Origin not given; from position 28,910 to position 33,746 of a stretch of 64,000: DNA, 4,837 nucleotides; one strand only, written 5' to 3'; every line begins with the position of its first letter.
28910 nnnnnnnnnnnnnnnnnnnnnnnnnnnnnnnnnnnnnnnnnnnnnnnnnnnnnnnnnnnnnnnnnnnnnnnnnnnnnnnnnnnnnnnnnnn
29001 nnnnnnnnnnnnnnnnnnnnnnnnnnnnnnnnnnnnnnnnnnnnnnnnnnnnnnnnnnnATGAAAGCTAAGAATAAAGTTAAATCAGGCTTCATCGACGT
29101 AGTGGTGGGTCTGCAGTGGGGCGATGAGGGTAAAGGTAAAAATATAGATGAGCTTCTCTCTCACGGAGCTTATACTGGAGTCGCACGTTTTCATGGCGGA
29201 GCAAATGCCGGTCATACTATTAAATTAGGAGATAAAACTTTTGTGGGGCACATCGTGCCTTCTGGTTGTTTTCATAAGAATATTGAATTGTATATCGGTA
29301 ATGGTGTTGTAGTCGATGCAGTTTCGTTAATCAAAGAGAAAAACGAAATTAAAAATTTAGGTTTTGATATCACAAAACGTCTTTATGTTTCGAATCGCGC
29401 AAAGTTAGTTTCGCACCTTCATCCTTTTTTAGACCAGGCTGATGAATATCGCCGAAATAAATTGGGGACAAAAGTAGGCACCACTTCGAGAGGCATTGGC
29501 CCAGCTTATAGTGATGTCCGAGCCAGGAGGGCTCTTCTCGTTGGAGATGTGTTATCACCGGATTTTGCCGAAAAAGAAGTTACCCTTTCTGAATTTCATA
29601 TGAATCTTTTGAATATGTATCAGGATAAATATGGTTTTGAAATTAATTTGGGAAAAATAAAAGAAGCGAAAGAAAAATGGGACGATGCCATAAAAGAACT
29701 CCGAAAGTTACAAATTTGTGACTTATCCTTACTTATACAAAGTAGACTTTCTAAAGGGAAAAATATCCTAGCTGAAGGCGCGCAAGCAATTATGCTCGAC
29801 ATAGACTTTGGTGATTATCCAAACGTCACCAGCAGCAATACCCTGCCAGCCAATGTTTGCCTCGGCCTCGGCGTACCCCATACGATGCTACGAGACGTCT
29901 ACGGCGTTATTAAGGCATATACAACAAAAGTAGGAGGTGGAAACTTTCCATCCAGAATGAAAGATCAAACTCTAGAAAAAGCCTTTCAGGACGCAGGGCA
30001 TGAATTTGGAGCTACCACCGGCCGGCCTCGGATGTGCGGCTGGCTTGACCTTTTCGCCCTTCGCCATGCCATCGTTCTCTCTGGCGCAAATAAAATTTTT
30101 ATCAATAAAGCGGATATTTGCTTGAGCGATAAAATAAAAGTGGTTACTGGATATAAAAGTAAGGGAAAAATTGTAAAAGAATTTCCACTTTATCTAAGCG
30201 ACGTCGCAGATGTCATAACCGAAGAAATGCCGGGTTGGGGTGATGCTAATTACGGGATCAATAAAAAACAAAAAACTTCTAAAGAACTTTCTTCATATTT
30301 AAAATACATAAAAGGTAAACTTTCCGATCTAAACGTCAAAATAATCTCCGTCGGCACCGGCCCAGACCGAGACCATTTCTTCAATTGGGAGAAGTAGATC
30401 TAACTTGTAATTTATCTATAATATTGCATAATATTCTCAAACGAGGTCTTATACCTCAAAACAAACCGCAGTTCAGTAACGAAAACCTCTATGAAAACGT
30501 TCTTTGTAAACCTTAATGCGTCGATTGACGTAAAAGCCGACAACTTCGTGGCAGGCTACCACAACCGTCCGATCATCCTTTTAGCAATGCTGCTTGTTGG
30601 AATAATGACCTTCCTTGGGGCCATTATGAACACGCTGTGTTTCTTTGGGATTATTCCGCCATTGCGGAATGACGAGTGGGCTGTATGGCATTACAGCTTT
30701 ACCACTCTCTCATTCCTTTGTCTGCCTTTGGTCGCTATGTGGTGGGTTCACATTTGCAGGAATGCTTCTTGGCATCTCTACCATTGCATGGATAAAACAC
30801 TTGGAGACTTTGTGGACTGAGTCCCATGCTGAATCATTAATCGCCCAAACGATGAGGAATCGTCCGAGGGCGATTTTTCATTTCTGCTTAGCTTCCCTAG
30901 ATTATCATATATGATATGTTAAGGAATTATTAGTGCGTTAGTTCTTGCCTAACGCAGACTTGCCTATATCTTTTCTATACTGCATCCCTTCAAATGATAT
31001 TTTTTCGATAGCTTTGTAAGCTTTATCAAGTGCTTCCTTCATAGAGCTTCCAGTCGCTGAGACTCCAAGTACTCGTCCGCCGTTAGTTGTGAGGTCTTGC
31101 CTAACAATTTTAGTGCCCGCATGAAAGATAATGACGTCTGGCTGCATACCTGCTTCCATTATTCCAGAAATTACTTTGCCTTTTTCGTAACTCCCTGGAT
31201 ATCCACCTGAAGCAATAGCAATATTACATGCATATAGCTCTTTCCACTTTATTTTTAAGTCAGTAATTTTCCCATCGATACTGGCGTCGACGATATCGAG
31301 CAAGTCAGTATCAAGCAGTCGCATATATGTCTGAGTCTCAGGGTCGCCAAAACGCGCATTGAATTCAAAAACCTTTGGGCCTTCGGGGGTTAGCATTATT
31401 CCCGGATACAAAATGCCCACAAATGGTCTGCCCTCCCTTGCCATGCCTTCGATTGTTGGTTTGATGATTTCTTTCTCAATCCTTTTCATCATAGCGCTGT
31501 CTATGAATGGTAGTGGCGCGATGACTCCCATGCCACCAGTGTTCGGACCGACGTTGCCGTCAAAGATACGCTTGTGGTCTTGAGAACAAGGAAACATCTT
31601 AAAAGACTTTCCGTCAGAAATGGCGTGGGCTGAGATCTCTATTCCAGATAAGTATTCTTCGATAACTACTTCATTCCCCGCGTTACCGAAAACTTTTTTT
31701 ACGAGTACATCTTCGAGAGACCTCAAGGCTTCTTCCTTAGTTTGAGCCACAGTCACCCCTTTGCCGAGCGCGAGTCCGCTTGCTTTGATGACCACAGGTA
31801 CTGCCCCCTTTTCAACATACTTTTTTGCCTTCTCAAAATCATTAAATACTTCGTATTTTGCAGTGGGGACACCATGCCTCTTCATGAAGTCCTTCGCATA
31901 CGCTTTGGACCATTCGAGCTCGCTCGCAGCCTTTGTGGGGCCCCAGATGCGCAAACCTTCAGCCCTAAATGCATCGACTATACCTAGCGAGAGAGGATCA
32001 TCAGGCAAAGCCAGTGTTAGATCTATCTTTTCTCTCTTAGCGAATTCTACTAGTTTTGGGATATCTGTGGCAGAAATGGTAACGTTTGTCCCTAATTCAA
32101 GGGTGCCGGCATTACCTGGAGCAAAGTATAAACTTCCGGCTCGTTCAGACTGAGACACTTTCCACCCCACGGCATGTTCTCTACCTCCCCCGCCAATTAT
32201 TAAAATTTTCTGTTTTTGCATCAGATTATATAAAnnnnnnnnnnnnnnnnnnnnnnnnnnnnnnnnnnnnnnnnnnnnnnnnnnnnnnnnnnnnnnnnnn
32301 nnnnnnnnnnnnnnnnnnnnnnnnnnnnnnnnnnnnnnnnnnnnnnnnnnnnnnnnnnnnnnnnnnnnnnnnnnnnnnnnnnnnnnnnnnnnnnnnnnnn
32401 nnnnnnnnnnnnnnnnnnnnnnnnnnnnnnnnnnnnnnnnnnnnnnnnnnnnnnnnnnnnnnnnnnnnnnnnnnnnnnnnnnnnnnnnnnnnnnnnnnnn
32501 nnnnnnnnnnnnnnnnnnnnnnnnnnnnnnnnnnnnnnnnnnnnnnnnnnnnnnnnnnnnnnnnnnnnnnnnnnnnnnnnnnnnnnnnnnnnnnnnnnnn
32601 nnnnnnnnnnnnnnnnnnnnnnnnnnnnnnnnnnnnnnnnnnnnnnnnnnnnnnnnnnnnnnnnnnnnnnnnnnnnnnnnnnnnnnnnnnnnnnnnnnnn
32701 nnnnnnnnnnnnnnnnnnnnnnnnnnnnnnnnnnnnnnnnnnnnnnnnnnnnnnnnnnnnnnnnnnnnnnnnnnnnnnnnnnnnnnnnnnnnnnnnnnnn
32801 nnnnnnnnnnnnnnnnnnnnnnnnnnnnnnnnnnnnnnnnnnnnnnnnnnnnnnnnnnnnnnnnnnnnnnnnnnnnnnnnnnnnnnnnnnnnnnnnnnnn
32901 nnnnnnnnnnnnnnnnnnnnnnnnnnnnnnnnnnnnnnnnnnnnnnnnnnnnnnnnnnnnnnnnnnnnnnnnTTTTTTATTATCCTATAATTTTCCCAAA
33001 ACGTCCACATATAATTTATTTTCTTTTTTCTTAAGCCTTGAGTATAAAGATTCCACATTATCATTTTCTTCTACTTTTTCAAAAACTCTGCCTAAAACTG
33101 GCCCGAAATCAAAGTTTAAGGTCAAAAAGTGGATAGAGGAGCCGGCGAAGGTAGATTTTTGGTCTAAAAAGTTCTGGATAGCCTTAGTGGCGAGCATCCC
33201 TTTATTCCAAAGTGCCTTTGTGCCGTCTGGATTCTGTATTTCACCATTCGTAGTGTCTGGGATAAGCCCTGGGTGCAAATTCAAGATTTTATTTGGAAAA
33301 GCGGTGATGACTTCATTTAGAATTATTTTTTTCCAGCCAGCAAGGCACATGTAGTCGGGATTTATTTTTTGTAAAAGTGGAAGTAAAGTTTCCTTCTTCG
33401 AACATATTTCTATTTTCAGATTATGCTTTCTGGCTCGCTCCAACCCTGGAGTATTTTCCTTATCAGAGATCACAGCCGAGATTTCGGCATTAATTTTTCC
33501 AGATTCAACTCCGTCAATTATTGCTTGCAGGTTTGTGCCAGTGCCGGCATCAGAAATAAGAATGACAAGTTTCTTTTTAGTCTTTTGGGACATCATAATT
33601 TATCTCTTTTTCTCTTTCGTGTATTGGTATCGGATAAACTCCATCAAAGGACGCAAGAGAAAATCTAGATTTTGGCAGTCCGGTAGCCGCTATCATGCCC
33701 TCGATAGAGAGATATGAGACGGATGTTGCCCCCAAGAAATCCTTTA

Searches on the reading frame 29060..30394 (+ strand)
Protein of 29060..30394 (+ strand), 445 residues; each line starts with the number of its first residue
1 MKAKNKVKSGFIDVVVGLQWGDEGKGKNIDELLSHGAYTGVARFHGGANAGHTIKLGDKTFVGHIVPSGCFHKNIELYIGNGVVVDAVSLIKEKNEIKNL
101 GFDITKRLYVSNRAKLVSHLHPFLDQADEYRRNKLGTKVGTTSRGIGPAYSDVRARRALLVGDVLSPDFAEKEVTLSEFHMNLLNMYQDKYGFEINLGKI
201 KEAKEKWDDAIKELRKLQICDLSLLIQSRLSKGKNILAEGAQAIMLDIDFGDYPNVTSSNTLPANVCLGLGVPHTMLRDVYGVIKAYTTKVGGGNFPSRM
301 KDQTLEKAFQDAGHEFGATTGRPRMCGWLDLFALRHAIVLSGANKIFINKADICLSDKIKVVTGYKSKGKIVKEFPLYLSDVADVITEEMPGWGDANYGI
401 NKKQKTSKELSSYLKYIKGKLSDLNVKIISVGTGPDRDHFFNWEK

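Call 11: search_protein_families(library=pfam, proteins=[window:29060-30394:+], max_evalue=0.001)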
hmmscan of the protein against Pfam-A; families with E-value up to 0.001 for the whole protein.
window:29060-30394:+ (445 aa): 1 family
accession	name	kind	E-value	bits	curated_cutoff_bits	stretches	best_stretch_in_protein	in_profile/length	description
PF00709.27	Adenylsucc_synt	-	9.2e-124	413.8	27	1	14-439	1-414/416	Adenylosuccinate synthetase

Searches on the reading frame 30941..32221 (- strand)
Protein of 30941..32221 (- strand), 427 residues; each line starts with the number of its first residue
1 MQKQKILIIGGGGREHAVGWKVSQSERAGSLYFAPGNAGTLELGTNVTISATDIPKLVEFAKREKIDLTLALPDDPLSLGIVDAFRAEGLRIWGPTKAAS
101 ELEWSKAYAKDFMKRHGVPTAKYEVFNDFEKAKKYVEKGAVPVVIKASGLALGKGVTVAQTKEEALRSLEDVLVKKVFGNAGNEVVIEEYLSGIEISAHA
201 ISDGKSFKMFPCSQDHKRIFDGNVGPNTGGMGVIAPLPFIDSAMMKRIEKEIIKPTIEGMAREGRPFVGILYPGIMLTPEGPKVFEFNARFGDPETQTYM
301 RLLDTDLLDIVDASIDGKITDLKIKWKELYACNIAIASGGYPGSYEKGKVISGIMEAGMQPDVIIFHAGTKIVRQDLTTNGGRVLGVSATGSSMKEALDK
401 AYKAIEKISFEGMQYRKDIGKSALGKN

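Call 11: search_protein_families(library=pfam, proteins=[window:30941-32221:-], max_evalue=0.001)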
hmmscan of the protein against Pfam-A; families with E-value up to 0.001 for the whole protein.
window:30941-32221:- (427 aa): 8 families
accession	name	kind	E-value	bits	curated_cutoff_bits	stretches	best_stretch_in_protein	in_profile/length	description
PF01071.24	GARS_A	-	4.6e-80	268.5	27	1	105-296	2-194/194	Phosphoribosylglycinamide synthetase, ATP-grasp (A) domain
PF02844.21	GARS_N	-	1.5e-32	112.7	29.5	1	5-103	2-100/100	Phosphoribosylglycinamide synthetase, N domain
PF02843.22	GARS_C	-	1.7e-32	112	34.8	1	331-421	1-91/92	Phosphoribosylglycinamide synthetase, C domain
PF02786.22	CPSase_L_D2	-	2.6e-08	34.1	19.8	1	106-254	2-147/211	Carbamoyl-phosphate synthase L chain, ATP binding domain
PF02222.28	ATP-grasp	-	8.2e-06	26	27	1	112-211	2-98/179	ATP-grasp domain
PF08442.15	ATP-grasp_2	-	0.00023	21.3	29.5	1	109-189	7-99/202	ATP-grasp domain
PF08443.16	RimK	-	0.00041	20.4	21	0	106-171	4-71/188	RimK-like ATP-grasp domain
PF02655.19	ATP-grasp_3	-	0.00066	20.2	23.2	0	112-238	10-112/160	ATP-grasp domain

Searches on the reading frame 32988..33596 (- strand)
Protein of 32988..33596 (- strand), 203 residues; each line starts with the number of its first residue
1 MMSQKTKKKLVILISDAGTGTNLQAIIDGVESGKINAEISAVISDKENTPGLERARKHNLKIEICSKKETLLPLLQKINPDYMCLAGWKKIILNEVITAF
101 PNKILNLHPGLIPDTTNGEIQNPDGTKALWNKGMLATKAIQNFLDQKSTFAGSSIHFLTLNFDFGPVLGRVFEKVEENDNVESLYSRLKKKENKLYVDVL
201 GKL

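Call 11: search_protein_families(library=pfam, proteins=[window:32988-33596:-], max_evalue=0.001)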
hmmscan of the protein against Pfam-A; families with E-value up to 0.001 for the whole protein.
window:32988-33596:- (203 aa): 1 family
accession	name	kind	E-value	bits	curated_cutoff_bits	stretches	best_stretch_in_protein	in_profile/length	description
PF00551.24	Formyl_trans_N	-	5.1e-29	101.7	26.1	1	8-200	1-181/181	Formyl transferase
